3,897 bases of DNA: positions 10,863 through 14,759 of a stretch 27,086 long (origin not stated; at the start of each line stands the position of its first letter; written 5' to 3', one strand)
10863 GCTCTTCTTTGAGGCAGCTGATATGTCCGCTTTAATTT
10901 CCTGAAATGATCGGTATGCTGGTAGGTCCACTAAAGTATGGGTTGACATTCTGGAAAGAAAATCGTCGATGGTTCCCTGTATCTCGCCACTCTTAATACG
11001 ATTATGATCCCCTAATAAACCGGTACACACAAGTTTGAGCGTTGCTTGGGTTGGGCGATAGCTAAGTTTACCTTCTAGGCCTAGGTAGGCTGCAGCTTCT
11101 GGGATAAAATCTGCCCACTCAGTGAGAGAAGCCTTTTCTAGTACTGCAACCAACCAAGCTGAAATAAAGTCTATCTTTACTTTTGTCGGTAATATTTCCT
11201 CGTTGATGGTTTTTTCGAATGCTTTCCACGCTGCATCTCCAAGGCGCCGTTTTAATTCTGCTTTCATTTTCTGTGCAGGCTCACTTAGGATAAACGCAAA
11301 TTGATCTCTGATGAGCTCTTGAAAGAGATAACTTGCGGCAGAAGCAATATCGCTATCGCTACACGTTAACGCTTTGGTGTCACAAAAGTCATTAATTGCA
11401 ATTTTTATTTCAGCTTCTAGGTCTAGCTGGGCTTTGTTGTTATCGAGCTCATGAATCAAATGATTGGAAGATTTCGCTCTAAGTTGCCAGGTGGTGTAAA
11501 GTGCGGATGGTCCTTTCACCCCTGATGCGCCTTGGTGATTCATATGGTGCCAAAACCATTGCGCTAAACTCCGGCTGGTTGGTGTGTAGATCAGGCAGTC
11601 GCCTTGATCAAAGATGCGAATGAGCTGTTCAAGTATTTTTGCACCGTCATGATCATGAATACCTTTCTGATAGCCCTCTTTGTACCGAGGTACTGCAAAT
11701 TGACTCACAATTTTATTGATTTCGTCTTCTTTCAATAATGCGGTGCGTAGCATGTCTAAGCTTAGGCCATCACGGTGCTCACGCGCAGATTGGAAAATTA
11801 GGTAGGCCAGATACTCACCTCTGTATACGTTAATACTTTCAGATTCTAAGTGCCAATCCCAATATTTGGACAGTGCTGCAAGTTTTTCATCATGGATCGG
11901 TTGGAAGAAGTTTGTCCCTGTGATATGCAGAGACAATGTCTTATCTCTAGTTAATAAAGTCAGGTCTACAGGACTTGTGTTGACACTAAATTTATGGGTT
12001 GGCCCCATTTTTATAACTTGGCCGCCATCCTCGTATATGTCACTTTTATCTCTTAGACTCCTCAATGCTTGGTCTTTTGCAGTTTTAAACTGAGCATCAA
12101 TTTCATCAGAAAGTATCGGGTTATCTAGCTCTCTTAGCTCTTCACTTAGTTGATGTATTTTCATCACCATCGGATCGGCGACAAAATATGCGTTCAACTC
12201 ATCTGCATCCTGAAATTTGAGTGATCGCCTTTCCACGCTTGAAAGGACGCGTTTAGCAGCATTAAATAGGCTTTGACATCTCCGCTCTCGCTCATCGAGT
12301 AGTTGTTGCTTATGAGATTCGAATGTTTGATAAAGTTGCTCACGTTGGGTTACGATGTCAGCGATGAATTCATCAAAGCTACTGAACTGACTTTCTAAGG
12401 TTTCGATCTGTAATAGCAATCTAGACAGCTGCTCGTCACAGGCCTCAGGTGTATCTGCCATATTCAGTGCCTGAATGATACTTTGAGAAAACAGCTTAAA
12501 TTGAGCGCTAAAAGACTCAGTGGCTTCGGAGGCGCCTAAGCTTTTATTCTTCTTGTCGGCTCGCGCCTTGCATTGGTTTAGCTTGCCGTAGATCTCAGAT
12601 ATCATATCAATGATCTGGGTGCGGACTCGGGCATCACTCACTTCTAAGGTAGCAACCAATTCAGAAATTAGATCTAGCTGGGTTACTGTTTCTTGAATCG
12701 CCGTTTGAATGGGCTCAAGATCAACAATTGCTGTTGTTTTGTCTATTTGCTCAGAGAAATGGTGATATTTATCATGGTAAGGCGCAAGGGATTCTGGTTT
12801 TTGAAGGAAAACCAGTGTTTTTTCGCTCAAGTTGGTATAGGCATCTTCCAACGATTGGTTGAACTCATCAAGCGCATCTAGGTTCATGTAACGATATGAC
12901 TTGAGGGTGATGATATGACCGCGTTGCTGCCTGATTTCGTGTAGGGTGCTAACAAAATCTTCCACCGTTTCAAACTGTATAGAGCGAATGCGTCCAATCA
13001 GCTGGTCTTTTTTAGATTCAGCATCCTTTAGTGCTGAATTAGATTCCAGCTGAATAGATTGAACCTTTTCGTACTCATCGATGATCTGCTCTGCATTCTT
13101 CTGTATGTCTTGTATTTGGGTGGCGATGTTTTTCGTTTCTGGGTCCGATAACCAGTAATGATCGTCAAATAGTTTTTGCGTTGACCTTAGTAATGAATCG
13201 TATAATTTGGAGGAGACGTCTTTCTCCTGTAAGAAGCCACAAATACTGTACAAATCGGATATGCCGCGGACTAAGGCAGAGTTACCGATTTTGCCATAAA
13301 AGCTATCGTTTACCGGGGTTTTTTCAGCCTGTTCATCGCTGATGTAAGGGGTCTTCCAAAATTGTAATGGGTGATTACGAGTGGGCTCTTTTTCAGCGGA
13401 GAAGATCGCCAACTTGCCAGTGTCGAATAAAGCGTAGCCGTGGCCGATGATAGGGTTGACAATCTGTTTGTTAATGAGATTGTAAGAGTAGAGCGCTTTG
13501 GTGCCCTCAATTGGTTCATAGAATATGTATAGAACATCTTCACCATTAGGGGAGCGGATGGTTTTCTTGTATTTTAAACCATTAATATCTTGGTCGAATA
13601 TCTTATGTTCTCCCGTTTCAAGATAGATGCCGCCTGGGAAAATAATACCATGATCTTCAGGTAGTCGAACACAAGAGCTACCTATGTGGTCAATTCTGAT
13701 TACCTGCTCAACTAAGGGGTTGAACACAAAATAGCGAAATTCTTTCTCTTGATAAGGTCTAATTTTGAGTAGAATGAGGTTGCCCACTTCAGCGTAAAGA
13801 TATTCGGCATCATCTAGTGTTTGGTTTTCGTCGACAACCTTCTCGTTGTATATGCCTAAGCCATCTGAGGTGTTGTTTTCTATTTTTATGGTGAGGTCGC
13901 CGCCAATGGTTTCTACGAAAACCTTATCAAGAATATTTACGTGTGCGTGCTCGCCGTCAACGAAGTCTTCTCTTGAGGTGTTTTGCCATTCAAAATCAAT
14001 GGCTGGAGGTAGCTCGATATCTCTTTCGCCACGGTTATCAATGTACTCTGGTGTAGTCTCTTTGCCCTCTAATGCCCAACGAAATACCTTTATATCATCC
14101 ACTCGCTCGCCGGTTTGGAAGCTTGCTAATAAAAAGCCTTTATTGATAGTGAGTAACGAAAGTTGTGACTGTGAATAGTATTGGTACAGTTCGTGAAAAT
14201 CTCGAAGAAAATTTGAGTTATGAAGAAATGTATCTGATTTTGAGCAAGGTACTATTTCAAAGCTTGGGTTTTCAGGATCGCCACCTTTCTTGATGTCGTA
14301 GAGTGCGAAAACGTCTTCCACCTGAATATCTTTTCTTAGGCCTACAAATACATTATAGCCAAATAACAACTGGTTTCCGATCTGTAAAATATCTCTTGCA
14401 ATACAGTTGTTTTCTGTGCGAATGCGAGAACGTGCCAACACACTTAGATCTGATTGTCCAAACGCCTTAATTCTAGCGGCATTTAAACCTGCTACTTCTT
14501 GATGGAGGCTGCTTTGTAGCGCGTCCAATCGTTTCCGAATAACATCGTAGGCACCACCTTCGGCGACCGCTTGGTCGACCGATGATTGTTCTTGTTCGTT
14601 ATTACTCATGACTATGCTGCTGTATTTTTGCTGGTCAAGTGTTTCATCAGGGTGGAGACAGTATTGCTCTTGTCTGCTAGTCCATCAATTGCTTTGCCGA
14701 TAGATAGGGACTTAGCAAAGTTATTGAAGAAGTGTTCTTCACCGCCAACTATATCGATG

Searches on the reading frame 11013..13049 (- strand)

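Call 35: search_protein_families(library=pfam, proteins=[window:11013-13049:-], max_evalue=1)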
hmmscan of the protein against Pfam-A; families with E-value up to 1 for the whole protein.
window:11013-13049:- (679 aa): 2 families
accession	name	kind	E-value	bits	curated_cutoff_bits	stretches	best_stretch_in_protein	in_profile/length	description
PF25472.1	DUF7902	-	2e-25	89.3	26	1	87-169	2-84/85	Domain of unknown function (DUF7902)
PF05282.17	AAR2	-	0.04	14.3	23.6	1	211-274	89-153/160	AAR2 C-terminal repeat region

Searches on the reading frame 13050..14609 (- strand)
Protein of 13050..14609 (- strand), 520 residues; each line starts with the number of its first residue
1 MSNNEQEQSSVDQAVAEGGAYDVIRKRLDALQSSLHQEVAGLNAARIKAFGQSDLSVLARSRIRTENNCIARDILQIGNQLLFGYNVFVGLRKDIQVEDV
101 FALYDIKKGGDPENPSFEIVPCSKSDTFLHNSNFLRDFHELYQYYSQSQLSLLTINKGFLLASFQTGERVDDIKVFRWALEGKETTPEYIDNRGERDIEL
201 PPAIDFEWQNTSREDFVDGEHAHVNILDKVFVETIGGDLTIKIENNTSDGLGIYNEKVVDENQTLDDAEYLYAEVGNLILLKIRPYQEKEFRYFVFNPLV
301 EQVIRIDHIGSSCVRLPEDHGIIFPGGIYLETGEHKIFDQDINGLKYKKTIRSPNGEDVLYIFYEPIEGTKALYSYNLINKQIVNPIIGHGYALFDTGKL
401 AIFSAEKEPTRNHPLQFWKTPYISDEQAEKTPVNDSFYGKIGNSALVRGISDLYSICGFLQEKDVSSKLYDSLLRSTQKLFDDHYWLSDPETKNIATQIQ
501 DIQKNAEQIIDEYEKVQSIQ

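Call 35: search_protein_families(library=pfam, proteins=[window:13050-14609:-], max_evalue=1)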
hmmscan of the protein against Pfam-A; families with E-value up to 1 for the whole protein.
window:13050-14609:- (520 aa): 1 family
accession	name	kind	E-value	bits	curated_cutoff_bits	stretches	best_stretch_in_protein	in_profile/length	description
PF12458.13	DUF3686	-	7.8e-189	628.3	25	1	35-485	2-448/448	ATPase involved in DNA repair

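Call 52: predict_structure(alignment_id=A4)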
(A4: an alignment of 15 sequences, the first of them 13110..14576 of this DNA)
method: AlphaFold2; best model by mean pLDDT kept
length: 489 residues; sequences in the alignment: 15
mean_pLDDT: 58.6   pTM: 0.43
mean pLDDT of the five models: 58.6, 58.3, 56.3, 55.5, 48.8
residues with pLDDT >= 90: 9; 70-90: 131; 50-70: 186; < 50: 163
segments of 3 or more residues with pLDDT < 50: 1-3, 35-60, 78-81, 102-104, 170-192, 343-346, 383-478
pLDDT, mean of each block of 10 residues (from residue 1): 56 72 67 45 36 40 60 58 64 63 54 71 70 62 58 59 54 42 37 67 81 87 86 64 84 87 84 87 84 70 68 74 66 63 52 63 64 58 47 34 23 29 25 30 38 44 43 44 60
secondary structure, 60 per line:
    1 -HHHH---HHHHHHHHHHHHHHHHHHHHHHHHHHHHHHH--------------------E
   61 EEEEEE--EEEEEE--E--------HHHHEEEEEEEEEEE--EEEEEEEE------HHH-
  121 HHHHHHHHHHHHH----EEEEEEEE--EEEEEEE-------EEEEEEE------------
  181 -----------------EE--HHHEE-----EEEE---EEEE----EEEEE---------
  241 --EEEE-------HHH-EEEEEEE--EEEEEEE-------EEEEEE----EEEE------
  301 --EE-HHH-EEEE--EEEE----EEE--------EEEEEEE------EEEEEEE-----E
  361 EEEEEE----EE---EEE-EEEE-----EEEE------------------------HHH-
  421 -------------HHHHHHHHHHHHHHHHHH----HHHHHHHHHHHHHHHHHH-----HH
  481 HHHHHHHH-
elements in order: H2-5 H9-39 E60-66 E69-74 H86-89 E90-100 E103-110 H121-133 E138-145 E148-154 E162-168 E212-215 E219-222 E227-231 E243-246 E258-264 E267-273 E281-286 E291-294 E310-313 E316-319 E324-326 E335-341 E348-354 E360-366 E376-378 E380-383 E389-392 H434-451 H456-473 H479-488
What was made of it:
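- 13155..14507 (-): DUF3686 domain (aa 35-485): an N-terminal helix followed by a beta-propeller-like domain. The AF2 model is low-confidence and has about 25 strands (call 52).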

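Call 56: fold_search(model_id=the predicted structure, library=pdb)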
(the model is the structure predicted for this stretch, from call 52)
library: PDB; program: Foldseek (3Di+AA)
matches with E <= 10: 954; with E <= 0.001: 27
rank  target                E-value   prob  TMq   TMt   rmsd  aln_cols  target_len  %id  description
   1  9s6c_B                3.9e-05  0.99  0.18  0.24  19.9       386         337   10  B12 Binding protein - BtuK1 (released 2025-09-17)
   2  3fgb_B                7.7e-05  0.98  0.19  0.24  20.5       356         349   11  Crystal structure of the Q89ZH8_BACTN protein from Bacteroides thetaiotaomicron. Northeast Structural Genomics Consort (released 2008-12-23)
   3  3fgb_A                8.2e-05  0.99  0.21  0.27  20.1       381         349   11  Crystal structure of the Q89ZH8_BACTN protein from Bacteroides thetaiotaomicron. Northeast Structural Genomics Consort (released 2008-12-23)
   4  9s6c_A                8.6e-05  0.99  0.19  0.25  20.3       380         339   10  B12 Binding protein - BtuK1 (released 2025-09-17)
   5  7r5k_S0               9.1e-05  1.00  0.24  0.33  17.7       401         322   10  Human nuclear pore complex (constricted) (released 2022-06-22)
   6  9s6c_C                9.6e-05  0.99  0.18  0.23  19.8       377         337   10  B12 Binding protein - BtuK1 (released 2025-09-17)
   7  7ne5                  2.2e-04  0.93  0.19  0.15  25.5       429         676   11  catalytically non active S532A mutant of oligopeptidase B from S. proteomaculans with modified hinge region (released 2021-03-31)
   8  7ne4                  2.5e-04  0.90  0.15  0.11  17.5       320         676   12  E125A mutant of oligopeptidase B from S. proteomaculans with modified hinge region (released 2021-03-03)
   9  3azo_A                2.5e-04  0.87  0.17  0.14  19.5       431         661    8  Crystal structure of puromycin hydrolase (released 2011-07-27)
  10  8f5p_E                2.8e-04  0.57  0.11  0.06  23.6       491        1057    7  Structure of Leishmania tarentolae IFT-A (state 2) (released 2022-12-21)
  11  1k32_A                2.9e-04  0.75  0.13  0.07  29.2       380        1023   10  Crystal structure of the tricorn protease (released 2001-12-05)
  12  6rte_A                3.4e-04  0.98  0.19  0.20  18.2       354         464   10  Dihydro-heme d1 dehydrogenase NirN in complex with DHE (released 2019-06-19)
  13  3azp_A                4.4e-04  0.80  0.16  0.14  19.6       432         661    8  Crystal structure of puromycin hydrolase S511A mutant (released 2011-07-27)
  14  3scy                  4.9e-04  0.93  0.19  0.24  20.8       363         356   12  Crystal structure of a putative 6-phosphogluconolactonase (BF1038) from Bacteroides fragilis NCTC 9343 at 1.50 A resolut (released 2011-07-20)
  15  9q5x_A                5.2e-04  0.91  0.19  0.14  25.1       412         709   10  Human prolyl endopeptidase (PREP) - complex with KT-2-74 (released 2026-01-21)
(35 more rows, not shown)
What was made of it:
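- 13155..14507 (-): Its Foldseek hits are all beta-propellers, best E 3.9e-5, with low TM-scores (call 56).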
